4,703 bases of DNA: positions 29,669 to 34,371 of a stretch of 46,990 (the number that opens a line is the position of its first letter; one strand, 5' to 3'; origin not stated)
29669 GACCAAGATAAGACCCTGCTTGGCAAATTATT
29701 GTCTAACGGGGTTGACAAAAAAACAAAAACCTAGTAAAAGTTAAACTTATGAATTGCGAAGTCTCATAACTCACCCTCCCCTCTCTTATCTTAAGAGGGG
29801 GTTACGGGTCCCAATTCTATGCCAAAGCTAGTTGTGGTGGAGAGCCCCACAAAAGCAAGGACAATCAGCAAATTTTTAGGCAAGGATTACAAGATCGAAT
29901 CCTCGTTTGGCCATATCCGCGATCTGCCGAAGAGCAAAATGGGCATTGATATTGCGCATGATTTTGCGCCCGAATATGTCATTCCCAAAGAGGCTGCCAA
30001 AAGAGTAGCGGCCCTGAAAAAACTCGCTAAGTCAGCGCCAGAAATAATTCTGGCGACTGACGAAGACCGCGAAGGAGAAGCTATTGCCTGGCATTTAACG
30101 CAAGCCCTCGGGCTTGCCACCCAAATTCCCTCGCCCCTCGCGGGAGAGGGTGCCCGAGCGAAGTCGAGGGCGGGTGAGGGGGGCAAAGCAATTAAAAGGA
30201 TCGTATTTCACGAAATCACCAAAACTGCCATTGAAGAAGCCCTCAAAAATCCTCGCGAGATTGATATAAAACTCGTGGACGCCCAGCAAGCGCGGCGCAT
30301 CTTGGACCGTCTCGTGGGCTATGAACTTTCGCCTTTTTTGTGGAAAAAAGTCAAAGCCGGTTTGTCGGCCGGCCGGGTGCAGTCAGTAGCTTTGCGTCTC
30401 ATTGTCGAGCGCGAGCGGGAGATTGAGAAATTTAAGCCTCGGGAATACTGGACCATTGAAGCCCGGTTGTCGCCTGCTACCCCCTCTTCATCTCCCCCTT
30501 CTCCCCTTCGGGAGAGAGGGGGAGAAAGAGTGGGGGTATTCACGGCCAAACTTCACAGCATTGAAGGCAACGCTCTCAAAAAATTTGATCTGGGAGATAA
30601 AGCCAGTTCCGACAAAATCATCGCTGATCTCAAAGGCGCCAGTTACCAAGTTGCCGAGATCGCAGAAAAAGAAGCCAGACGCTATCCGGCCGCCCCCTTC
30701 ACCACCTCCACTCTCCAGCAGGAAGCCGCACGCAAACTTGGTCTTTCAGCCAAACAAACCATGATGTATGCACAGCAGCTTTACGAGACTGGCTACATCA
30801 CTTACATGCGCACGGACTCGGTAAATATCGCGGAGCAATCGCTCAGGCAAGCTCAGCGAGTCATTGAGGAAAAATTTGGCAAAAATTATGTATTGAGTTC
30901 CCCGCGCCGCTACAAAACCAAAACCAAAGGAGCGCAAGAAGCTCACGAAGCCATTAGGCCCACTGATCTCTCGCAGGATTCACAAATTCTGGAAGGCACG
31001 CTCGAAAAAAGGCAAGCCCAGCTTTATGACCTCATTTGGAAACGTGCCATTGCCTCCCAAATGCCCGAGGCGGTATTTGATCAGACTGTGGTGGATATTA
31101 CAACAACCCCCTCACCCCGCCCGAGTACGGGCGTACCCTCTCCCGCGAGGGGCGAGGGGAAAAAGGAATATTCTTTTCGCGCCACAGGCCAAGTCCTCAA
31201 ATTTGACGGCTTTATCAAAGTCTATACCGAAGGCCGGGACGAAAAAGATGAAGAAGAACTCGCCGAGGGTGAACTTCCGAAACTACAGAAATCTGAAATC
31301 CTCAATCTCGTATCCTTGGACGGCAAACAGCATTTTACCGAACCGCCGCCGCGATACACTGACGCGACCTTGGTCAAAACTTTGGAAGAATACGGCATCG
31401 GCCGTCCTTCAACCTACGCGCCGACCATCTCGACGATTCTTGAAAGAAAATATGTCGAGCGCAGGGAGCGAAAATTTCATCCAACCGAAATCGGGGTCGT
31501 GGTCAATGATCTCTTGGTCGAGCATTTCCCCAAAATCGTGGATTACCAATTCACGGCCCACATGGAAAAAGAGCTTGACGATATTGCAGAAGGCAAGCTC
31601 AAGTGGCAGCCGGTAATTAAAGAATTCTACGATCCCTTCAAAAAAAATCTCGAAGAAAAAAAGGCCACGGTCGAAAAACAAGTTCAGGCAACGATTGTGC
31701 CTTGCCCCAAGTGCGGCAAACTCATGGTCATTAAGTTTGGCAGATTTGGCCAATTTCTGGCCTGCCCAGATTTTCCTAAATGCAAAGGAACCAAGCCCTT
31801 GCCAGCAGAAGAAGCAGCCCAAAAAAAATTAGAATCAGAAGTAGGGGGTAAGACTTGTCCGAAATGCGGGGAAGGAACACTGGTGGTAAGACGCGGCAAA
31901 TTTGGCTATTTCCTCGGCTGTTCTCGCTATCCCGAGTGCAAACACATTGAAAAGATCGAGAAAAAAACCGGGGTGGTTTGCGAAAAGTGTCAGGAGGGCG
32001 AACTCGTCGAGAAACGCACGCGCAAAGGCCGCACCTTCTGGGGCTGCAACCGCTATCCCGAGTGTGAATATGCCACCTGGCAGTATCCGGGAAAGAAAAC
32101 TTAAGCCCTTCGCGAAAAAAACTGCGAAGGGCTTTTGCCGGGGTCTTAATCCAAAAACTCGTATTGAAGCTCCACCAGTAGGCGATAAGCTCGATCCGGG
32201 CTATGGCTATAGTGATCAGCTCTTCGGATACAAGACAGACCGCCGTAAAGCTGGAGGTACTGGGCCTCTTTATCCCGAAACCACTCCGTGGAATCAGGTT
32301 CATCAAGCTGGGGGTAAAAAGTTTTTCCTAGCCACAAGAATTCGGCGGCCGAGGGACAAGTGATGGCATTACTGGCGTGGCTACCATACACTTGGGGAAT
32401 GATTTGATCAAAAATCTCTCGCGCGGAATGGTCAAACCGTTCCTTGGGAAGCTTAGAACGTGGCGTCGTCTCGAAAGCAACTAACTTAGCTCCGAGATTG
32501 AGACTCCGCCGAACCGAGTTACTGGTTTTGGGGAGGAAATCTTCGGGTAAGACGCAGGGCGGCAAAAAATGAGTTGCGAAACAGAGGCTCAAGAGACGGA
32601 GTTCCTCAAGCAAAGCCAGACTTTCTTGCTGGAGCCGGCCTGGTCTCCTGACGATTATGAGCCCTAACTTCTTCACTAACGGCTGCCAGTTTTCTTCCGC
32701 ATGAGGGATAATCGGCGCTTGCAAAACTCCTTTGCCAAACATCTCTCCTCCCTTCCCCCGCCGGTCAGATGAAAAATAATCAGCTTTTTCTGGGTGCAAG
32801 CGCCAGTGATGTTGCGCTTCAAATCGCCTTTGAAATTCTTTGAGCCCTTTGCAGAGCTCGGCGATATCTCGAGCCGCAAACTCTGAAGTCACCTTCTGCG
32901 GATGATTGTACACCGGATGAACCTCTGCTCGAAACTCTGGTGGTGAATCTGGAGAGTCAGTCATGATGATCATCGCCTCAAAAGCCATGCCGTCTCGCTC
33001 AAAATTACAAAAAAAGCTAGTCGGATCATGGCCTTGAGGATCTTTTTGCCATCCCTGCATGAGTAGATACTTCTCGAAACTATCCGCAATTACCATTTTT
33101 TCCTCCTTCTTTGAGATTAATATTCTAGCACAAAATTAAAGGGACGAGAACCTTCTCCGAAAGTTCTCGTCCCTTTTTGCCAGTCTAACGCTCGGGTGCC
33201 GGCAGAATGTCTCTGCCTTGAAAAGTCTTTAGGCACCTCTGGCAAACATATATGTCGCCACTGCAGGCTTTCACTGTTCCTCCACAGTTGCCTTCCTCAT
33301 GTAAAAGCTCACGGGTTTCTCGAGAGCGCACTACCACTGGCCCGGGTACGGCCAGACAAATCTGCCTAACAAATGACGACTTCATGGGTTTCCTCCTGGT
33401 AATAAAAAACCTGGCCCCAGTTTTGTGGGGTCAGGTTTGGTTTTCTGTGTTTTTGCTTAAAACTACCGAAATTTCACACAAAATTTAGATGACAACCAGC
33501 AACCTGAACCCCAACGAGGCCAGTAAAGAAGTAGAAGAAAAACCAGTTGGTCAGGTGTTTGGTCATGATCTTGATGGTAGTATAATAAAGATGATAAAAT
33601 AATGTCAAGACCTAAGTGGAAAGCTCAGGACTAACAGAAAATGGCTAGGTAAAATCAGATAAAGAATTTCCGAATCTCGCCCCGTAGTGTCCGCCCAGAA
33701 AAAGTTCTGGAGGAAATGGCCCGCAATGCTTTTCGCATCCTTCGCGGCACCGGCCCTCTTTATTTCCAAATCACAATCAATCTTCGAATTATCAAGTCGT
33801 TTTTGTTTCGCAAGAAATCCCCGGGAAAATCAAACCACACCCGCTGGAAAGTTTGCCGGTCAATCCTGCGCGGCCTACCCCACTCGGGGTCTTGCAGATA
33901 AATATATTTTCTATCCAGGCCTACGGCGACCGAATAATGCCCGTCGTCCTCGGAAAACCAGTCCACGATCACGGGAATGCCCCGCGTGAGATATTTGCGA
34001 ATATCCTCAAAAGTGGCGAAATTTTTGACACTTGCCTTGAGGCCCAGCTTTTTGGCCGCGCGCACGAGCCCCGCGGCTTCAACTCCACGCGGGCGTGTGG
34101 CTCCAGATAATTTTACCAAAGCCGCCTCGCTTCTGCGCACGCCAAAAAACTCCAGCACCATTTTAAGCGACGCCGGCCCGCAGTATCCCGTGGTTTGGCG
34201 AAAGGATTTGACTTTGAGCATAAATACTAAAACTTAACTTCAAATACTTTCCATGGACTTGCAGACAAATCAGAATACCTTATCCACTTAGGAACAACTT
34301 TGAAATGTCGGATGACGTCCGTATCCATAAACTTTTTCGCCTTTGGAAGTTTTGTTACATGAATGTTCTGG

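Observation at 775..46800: Window-wide spread of GC-rich nested palindromes that supply start regions, stop codons and internal loops of genes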

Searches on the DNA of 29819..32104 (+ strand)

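Call 63: search_with_rna_model(model_id=R1, sources=[L112, L113, L114, L115, L116, L117, L118, L119, L120, L121, L122, L123, L124, L125, L126, L127, L128, L129, L130, L131, L132, L133, L134, L135, L136, L137, L138, L139, L140, L141, L142, L143, L144, L145, L146, L147, L148, L149, L150, L151, L152, L153, L154, L155, L156, L157, L158, L159, L160, L161, L162, L163, L164, L165, L166, L167, L168, L169, L170, L171, L172, L173, L174, L175, L176, L177, L178, L179, L180, L181, L182, L183, L184, L185, L186, L187, L188, L189, L190, L191, L001, L002, L003], max_evalue=1)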
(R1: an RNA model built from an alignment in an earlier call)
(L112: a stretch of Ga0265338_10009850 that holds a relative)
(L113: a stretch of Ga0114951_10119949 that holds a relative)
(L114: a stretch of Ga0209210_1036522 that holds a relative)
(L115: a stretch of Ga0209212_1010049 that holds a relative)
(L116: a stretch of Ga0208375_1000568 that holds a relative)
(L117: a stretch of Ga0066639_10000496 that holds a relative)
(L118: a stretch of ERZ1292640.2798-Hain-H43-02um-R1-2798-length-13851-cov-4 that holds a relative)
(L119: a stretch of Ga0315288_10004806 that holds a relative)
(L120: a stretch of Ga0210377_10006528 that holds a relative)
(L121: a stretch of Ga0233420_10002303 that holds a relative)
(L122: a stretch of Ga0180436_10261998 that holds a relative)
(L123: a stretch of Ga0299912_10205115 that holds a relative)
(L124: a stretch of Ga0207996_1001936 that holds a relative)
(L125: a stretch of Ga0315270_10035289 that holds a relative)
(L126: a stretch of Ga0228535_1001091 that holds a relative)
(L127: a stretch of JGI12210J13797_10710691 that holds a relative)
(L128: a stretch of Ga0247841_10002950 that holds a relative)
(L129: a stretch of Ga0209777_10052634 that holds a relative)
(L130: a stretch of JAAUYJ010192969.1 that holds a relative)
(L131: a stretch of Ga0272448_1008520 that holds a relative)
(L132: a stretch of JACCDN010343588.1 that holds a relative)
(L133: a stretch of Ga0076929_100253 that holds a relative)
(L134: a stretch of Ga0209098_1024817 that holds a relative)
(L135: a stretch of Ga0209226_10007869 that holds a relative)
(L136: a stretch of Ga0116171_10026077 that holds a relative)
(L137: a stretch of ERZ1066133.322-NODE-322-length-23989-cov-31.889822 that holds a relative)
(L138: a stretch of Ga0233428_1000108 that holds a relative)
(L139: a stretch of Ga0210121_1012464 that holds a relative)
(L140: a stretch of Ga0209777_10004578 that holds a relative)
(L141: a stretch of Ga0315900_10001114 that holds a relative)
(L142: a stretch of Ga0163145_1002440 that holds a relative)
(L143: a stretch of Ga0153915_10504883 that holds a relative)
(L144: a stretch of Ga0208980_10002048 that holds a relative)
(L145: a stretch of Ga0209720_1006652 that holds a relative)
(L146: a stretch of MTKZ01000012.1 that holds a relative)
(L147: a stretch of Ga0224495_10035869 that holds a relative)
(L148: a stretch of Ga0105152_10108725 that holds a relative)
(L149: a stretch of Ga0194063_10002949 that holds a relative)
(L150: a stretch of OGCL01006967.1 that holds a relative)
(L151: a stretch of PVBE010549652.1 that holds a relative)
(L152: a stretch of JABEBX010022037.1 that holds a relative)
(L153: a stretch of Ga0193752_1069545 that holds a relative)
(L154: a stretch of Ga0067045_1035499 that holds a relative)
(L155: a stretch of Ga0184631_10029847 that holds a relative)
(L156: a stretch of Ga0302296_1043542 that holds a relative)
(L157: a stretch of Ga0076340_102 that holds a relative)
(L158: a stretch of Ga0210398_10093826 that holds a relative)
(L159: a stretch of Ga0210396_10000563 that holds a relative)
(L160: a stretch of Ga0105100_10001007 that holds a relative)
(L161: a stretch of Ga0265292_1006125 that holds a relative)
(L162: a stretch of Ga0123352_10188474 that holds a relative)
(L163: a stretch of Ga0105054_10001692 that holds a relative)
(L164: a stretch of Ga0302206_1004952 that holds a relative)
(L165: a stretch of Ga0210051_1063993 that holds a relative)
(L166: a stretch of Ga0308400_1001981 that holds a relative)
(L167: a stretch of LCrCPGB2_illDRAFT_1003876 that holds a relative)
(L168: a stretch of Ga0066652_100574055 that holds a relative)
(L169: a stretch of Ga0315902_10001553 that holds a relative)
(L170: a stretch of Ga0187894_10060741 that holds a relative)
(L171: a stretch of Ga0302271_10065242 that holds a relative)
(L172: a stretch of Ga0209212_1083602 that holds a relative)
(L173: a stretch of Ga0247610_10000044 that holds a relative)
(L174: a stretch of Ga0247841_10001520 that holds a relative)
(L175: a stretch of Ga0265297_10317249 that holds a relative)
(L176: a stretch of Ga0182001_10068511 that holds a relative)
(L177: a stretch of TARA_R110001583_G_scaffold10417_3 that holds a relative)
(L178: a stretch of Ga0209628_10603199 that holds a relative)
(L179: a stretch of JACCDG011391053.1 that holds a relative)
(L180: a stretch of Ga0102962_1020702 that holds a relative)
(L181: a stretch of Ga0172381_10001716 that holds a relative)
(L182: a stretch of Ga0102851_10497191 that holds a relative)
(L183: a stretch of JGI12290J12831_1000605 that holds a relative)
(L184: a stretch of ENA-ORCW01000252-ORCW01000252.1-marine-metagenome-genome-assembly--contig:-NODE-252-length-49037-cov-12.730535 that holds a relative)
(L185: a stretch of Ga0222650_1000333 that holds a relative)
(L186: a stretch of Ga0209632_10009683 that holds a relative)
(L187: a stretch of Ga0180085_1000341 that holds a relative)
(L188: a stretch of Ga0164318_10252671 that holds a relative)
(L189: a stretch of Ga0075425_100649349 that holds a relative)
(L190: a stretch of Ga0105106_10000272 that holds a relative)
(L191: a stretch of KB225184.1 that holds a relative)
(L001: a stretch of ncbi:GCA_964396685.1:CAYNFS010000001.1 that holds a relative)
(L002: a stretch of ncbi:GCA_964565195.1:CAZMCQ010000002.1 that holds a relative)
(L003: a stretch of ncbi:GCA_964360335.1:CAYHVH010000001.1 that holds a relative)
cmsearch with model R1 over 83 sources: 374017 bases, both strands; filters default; matches with E-value up to 1: 110.
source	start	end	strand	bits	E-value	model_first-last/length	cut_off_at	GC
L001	10322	10368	+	65.7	1.9e-13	1-47/47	no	0.55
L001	10322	10368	-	61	2.8e-12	1-47/47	no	0.55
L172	1207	1248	+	32.6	3.7e-05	1-47/47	no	0.67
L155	375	418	-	27.7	0.00062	1-47/47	no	0.41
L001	371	419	-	27.6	0.00067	1-47/47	no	0.55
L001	371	419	+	27.5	0.00072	1-47/47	no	0.55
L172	1209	1245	-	26.9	0.001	1-47/47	no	0.73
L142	2001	2042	-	26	0.0017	1-47/47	no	0.62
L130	3506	3547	-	25.8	0.0019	1-47/47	no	0.64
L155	375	418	+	24.9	0.0031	1-47/47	no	0.41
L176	891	933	-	24.4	0.0043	1-47/47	no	0.63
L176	758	795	-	23.8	0.0059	1-47/47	no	0.61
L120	2884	2958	-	23.5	0.007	1-47/47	no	0.71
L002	10614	10695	-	23.3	0.0078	1-47/47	no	0.66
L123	769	818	+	23.3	0.0079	1-47/47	no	0.52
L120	2884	2958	+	23.3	0.0082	1-47/47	no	0.71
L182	1223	1253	+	23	0.0093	1-32/47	3'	0.71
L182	1223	1253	-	22.9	0.01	16-47/47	5'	0.71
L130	2724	2765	-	22.2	0.015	1-47/47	no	0.62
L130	3506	3547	+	22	0.017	1-47/47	no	0.64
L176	824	862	-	21.4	0.024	1-47/47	no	0.56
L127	3338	3384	-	21.3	0.025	1-47/47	no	0.55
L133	3351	3369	-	21.2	0.027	15-33/47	no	0.53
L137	2659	2677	+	21.2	0.027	15-33/47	no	0.53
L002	20228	20273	-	21.1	0.029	1-47/47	no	0.61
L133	3351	3369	+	20.9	0.032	15-33/47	no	0.53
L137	2659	2677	-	20.9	0.032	15-33/47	no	0.53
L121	2947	2997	+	20.9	0.032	1-47/47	no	0.63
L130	2736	2754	+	20.6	0.037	15-33/47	no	0.58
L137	3353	3394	-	19.8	0.061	1-47/47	no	0.64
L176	891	933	+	19.5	0.07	1-47/47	no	0.63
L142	2001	2042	+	19.2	0.084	1-47/47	no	0.62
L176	758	795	+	19.2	0.086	1-47/47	no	0.61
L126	2886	2961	+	19.1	0.093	1-47/47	no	0.64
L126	2885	2962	-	19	0.095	1-47/47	no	0.63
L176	825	864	+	18.9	0.1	1-47/47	no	0.57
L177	108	126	-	18.7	0.11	15-33/47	no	0.58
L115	3355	3441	+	18.6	0.12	1-47/47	no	0.53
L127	3338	3384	+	18.6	0.12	1-47/47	no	0.55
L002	10614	10695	+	18.3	0.15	1-47/47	no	0.66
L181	3360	3390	-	18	0.17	9-39/47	no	0.45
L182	412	448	+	18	0.17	5-43/47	no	0.59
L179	983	1002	-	17.9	0.18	15-33/47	no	0.65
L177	108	126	+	17.9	0.18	15-33/47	no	0.58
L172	105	124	-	17.6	0.21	15-33/47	no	0.55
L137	3430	3448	-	17.6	0.22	15-33/47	no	0.74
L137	3497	3515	-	17.6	0.22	15-33/47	no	0.74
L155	816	835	+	17.6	0.22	15-33/47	no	0.5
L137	3564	3582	-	17.5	0.22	15-33/47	no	0.79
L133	3452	3470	+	17.5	0.22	15-33/47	no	0.68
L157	2311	2351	-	17.4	0.23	1-47/47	no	0.51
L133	2896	2914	+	17.4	0.24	15-33/47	no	0.74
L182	302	322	+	17.4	0.24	14-34/47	no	0.71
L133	3452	3470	-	17.4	0.24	15-33/47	no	0.68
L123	769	818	-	17.4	0.24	1-47/47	no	0.52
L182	420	440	-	17.3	0.26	14-34/47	no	0.67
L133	2896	2914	-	17.2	0.27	15-33/47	no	0.74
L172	105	124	+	17.2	0.27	15-33/47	no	0.55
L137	3564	3582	+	17.1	0.28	15-33/47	no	0.79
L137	3363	3381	+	17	0.3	15-33/47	no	0.74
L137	3430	3448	+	17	0.3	15-33/47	no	0.74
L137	3497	3515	+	17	0.3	15-33/47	no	0.74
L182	302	322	-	17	0.31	14-34/47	no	0.71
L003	5146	5191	-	16.8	0.35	1-47/47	no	0.59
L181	2261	2281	-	16.7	0.37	14-34/47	no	0.62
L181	2922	2942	+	16.7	0.37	14-34/47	no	0.62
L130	3348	3366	-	16.6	0.38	15-33/47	no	0.68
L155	816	835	-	16.5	0.42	15-33/47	no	0.5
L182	833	853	+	16.4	0.44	14-34/47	no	0.62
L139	993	1022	+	16.2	0.47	7-41/47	no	0.4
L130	3348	3366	+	16.2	0.49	15-33/47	no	0.68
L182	388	408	+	16.2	0.49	14-34/47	no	0.67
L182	833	853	-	16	0.54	14-34/47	no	0.62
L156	1550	1565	+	15.9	0.56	1-47/47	no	0.62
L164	1227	1242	+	15.9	0.56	1-47/47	no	0.62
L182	388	408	-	15.9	0.57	14-34/47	no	0.67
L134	2132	2151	-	15.9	0.57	1-47/47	no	0.75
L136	1509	1528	+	15.9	0.57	1-47/47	no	0.75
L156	1550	1565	-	15.9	0.58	1-47/47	no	0.62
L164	1227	1242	-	15.9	0.58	1-47/47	no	0.62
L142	1495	1513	+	15.8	0.6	15-33/47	no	0.68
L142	1561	1579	-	15.8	0.6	15-33/47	no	0.68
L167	20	38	+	15.8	0.6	15-33/47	no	0.68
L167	450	468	+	15.8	0.6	15-33/47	no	0.68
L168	130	147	-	15.8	0.62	1-47/47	no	0.67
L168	130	147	+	15.8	0.62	1-47/47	no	0.67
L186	1444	1460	+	15.7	0.63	16-32/47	no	0.59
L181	3365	3385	+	15.7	0.64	14-34/47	no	0.62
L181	2922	2942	-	15.7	0.64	14-34/47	no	0.62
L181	2261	2281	+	15.7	0.64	14-34/47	no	0.62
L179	983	1002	+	15.6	0.67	15-33/47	no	0.65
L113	370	412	-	15.6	0.67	1-47/47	no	0.63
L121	2947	2997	-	15.6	0.68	1-47/47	no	0.63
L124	3372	3413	+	15.6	0.69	1-47/47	no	0.5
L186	983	1002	-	15.5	0.71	1-47/47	no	0.55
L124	2947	2991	-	15.5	0.73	1-47/47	no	0.47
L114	822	859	-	15.5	0.73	1-47/47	no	0.53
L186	1444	1460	-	15.4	0.75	16-32/47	no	0.59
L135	3356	3378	+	15.4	0.76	1-47/47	no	0.7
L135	2892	2914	-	15.4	0.76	1-47/47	no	0.7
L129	3317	3362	-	15.3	0.81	1-47/47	no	0.67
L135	3356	3378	-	15.3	0.82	1-47/47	no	0.7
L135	2892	2914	+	15.3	0.82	1-47/47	no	0.7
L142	1495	1513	-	15.2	0.85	15-33/47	no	0.68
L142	1561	1579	+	15.2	0.85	15-33/47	no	0.68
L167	20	38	-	15.2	0.85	15-33/47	no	0.68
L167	450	468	-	15.2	0.85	15-33/47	no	0.68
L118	2922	2949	+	15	0.95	9-39/47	no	0.43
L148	825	865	-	15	0.99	1-47/47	no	0.71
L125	1436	1455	+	14.9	1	15-33/47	no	0.7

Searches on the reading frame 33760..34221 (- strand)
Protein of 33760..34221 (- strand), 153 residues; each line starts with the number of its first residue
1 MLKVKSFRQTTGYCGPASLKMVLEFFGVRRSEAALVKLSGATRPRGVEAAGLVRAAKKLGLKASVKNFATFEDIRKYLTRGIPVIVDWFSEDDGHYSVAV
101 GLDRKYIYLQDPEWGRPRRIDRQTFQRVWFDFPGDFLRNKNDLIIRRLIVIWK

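Call 17: search_protein_families(library=pfam, proteins=[window:33760-34221:-], max_evalue=0.01)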
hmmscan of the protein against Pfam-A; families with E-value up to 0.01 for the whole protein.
window:33760-34221:- (153 aa): 4 families
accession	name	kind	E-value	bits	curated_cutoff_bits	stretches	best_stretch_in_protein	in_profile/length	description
PF03412.21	Peptidase_C39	-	9.7e-15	55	22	1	13-129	12-121/133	Peptidase C39 family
PF13529.12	Peptidase_C39_2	-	1.9e-14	54.9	24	1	3-112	2-142/143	Peptidase_C39 like family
PF12385.14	Peptidase_C70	-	1.6e-06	28.5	19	1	9-125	15-136/141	Papain-like cysteine protease AvrRpt2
PF11814.14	DUF3335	-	0.00083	19.3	25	0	7-31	4-29/206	Peptidase_C39 like family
